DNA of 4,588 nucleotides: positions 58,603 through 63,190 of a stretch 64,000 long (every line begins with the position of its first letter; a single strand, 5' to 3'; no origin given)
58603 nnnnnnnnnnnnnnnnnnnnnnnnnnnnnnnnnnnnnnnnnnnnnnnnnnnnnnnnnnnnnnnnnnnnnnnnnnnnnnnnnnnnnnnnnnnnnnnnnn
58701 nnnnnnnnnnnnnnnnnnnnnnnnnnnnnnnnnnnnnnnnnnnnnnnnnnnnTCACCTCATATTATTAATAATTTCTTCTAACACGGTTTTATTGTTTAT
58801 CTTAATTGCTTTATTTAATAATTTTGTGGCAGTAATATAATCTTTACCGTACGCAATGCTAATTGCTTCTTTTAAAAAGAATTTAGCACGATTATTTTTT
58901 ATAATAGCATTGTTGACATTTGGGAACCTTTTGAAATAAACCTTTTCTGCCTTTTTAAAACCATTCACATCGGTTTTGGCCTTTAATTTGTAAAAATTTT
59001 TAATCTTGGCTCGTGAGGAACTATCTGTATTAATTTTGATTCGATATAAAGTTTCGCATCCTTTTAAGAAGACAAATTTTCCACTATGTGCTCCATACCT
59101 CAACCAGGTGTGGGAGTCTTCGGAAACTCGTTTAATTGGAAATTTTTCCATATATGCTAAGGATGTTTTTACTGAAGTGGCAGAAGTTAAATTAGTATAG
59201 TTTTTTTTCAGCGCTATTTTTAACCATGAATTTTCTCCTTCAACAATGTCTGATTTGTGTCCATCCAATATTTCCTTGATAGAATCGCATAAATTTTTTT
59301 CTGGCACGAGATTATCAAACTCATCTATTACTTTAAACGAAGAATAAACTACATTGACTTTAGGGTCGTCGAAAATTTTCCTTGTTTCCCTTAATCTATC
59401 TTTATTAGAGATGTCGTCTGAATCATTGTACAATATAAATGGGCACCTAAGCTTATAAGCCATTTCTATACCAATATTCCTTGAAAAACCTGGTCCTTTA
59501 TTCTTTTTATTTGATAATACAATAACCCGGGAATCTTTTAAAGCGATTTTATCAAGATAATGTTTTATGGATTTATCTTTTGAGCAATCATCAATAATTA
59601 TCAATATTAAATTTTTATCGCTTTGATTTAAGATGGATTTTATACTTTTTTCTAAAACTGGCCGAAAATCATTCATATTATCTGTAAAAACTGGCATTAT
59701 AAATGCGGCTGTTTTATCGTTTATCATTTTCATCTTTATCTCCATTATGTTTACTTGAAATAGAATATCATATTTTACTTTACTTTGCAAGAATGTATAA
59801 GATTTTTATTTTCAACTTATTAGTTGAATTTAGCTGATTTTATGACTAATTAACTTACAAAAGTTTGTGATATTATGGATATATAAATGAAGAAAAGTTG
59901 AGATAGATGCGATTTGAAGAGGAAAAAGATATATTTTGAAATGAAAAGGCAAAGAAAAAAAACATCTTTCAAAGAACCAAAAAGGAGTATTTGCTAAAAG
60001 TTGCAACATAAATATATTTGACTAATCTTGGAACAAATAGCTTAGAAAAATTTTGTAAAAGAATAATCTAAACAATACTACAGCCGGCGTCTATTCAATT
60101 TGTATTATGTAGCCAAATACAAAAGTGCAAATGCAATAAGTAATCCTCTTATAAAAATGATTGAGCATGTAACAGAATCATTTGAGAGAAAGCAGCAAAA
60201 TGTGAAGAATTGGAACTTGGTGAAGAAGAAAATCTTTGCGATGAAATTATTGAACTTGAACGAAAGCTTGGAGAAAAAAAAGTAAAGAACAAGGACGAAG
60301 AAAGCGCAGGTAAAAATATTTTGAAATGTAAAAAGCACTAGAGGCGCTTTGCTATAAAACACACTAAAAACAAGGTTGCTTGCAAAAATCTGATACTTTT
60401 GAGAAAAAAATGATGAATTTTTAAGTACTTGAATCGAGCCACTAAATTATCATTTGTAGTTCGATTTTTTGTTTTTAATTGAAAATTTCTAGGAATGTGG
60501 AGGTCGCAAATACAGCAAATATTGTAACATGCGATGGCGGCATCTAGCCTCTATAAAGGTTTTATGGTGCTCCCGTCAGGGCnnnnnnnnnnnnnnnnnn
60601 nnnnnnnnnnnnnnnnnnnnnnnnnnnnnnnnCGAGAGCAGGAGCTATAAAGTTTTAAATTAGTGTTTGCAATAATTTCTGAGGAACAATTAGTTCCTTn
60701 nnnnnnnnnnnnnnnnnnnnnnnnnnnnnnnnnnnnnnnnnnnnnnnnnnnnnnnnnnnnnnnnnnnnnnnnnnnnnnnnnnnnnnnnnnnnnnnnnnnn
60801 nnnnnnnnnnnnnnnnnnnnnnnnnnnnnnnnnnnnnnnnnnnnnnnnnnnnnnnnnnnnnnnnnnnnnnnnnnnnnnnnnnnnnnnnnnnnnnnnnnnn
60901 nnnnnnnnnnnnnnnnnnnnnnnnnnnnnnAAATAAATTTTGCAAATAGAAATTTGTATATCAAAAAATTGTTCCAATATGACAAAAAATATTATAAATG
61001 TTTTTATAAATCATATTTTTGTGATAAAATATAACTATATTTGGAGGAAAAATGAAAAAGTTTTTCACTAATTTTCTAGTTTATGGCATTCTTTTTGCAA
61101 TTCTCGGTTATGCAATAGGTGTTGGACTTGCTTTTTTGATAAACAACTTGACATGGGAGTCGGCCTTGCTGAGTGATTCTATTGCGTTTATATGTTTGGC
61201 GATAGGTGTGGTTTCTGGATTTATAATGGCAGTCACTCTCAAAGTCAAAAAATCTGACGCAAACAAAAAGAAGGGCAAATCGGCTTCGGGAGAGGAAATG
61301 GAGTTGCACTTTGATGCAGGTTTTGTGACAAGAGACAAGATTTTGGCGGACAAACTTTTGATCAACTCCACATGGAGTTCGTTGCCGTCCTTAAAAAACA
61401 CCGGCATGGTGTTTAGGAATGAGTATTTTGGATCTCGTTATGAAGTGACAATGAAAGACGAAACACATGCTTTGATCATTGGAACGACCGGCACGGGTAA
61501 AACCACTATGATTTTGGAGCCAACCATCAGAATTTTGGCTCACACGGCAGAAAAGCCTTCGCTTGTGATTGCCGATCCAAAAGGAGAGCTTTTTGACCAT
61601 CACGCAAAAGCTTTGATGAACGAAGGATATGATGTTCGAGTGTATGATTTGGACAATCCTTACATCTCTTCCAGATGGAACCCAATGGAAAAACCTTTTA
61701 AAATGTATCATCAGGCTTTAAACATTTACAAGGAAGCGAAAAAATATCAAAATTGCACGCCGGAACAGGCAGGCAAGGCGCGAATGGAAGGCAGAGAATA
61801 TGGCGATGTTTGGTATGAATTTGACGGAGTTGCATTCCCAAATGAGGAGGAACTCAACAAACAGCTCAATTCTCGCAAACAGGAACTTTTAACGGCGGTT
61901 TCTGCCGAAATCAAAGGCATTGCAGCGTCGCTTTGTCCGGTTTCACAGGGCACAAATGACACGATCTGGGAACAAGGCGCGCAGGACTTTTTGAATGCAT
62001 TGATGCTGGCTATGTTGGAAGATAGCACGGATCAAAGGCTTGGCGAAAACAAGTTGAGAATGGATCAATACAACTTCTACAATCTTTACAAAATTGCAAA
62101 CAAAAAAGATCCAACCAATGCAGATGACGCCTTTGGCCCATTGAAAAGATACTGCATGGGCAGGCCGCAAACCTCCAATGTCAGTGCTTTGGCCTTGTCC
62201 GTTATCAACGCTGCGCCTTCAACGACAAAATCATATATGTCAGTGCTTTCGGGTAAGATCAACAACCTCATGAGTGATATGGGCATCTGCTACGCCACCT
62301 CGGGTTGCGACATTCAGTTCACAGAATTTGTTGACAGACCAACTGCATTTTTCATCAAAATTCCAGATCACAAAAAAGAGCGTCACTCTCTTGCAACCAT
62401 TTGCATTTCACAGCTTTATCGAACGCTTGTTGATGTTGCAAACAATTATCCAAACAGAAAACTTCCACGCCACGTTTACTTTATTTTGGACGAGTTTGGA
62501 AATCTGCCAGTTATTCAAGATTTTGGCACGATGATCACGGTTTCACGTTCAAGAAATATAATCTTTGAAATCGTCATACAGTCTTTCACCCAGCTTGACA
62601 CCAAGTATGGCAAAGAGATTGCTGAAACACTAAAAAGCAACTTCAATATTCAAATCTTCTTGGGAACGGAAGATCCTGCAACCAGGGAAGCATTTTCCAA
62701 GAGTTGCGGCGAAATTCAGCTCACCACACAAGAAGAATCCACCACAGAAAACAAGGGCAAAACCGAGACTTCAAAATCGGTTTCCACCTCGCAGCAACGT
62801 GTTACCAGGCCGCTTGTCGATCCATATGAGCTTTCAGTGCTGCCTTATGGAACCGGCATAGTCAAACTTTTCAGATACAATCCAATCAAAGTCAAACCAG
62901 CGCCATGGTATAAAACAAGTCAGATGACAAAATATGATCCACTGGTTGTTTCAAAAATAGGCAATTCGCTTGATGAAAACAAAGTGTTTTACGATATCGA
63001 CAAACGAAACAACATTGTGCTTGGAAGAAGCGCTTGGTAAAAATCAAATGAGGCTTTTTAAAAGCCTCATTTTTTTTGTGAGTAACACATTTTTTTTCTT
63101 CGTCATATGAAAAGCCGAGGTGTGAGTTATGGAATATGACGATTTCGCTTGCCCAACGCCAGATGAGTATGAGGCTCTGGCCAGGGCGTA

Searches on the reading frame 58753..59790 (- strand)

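Call 6: search_protein_families(library=pfam, proteins=[window:58753-59790:-])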
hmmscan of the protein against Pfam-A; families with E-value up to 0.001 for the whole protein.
window:58753-59790:- (345 aa): 3 families
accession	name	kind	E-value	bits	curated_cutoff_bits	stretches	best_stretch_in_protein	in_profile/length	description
PF00535.33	Glycos_transf_2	-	9.5e-20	71.6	23.3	1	31-166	3-130/168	Glycosyl transferase family 2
PF10111.15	Glyco_tranf_2_2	-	2.9e-05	24.1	27.3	1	43-162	12-134/276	Glycosyltransferase like family 2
PF13641.12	Glyco_tranf_2_3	-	8.4e-05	23.1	27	1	44-148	14-119/230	Glycosyltransferase like family 2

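Call 71: search_protein_families(library=padloc, proteins=[window:58753-59733:-], max_evalue=0.001)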
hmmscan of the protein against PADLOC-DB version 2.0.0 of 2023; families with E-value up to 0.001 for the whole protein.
window:58753-59733:- (326 aa): 0 families

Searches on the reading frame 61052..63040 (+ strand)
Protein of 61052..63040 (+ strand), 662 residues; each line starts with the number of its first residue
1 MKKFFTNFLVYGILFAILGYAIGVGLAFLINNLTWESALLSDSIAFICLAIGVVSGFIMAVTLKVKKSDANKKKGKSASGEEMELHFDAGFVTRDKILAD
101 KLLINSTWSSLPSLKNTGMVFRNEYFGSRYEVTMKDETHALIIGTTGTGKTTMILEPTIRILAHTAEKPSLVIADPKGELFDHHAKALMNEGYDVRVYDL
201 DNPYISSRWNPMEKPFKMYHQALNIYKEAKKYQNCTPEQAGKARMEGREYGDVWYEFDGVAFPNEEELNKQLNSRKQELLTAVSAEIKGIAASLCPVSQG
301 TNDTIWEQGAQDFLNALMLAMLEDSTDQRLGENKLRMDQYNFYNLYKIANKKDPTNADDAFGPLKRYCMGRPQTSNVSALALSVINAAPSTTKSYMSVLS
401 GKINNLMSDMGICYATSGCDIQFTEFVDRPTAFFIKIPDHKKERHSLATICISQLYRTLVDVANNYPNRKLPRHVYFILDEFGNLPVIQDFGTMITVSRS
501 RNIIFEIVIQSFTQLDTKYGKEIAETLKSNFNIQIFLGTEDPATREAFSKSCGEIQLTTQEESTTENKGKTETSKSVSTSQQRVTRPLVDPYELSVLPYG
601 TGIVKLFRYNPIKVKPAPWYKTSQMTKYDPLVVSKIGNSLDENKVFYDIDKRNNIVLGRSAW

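Call 6: search_protein_families(library=pfam, proteins=[window:61052-63040:+])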
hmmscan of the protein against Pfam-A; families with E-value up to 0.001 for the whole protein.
window:61052-63040:+ (662 aa): 5 families
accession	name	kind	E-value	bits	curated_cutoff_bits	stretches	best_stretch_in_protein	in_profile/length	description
PF02534.20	T4SS-DNA_transf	-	1.4e-44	153.2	20.1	1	125-627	33-453/468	Type IV secretory system Conjugative DNA transfer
PF10412.15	TrwB_AAD_bind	-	2.5e-31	109.4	20.5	2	448-609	224-378/387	Type IV secretion-system coupling protein DNA-binding domain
PF12696.13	TraG-D_C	-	4.6e-31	107.8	22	1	474-598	1-125/126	TraM recognition site of TraD and TraG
PF04851.21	ResIII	-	0.00047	20.5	22.5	0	135-177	21-63/164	Type III restriction enzyme, res subunit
PF00270.35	DEAD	-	0.00082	19.6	26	0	137-190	14-67/167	DEAD/DEAH box helicase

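Call 85: list_cluster_members(proteins=[P0121, P0001, window:61052-63040:+, window:37958-40699:+])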
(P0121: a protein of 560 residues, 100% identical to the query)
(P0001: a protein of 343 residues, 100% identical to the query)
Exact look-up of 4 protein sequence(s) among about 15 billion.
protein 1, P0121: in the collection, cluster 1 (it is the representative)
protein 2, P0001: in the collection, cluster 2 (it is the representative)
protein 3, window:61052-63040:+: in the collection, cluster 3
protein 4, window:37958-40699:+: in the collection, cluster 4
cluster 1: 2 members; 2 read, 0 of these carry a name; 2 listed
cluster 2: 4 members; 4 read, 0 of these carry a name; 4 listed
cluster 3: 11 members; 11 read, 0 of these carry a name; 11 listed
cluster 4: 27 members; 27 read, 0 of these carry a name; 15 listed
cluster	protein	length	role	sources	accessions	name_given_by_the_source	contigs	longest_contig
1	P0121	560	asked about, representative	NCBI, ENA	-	-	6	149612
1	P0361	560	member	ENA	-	-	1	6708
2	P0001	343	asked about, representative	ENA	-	-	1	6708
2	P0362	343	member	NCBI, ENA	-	-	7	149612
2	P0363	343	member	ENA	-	-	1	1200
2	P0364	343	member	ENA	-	-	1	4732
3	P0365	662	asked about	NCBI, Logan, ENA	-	-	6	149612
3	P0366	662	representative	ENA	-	-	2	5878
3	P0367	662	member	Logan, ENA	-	-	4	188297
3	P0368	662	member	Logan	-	-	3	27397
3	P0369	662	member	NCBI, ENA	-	-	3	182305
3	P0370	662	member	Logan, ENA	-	-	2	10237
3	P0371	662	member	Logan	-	-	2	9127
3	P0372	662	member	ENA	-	-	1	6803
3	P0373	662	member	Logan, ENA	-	-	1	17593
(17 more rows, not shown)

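Call 107: search_dna_similar(query=window:61052-63040:+, collection=plasmids, mode=protein, max_evalue=1e-20, max_rows=8)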
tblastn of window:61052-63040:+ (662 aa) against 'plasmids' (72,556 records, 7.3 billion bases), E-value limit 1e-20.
Records with a match: 261; places in all: 267; records where one place covers at least 80% of the query: 0.
Best place of each record, by identity: <60% 261.
By first word of the organism name: Bacillus 129; Listeria 30; Enterococcus 29; Clostridium 21; Staphylococcus 15; Macrococcoides 7; Lactobacillus 7; Spiroplasma 4; Clostridioides 3; Latilactobacillus 3; and 11 more.
By predicted mobility (MOB-suite, as given by PLSDB): conjugative 152; mobilizable 69; non-mobilizable 40.
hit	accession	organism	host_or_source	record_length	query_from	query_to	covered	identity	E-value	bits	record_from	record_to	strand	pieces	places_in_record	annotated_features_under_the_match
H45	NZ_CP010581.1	Bacillus thuringiensis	whole organism,soil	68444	105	618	78%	29.5%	1e-36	155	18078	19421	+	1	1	VirD4-like conjugal transfer protein, CD1115 family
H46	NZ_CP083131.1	Bacillus thuringiensis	whole organism,Biopesticide Novodor 3FC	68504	105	618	78%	29.5%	1e-36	155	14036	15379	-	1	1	VirD4-like conjugal transfer protein, CD1115 family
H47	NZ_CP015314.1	Bacillus thuringiensis serovar morrisoni str. 4AA1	Tribolium castaneum,whole organism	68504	105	618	78%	29.5%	1e-36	155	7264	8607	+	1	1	VirD4-like conjugal transfer protein, CD1115 family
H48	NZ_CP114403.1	Bacillus thuringiensis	liquid culture,Bacillus thuringiensis ...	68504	105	618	78%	29.5%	1e-36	155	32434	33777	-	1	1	VirD4-like conjugal transfer protein, CD1115 family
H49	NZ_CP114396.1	Bacillus thuringiensis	liquid culture,Bacillus thuringiensis ...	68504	105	618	78%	29.5%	1e-36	155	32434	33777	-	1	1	VirD4-like conjugal transfer protein, CD1115 family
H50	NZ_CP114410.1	Bacillus thuringiensis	liquid culture,Bacillus thuringiensis ...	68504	105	618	78%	29.5%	1e-36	155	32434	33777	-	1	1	VirD4-like conjugal transfer protein, CD1115 family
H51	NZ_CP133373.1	Bacillus thuringiensis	Tenebrio molitor,liquid culture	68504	105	618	78%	29.5%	1e-36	155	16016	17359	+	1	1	VirD4-like conjugal transfer protein, CD1115 family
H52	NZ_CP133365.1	Bacillus thuringiensis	Tenebrio molitor,liquid culture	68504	105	618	78%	29.5%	1e-36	155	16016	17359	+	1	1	VirD4-like conjugal transfer protein, CD1115 family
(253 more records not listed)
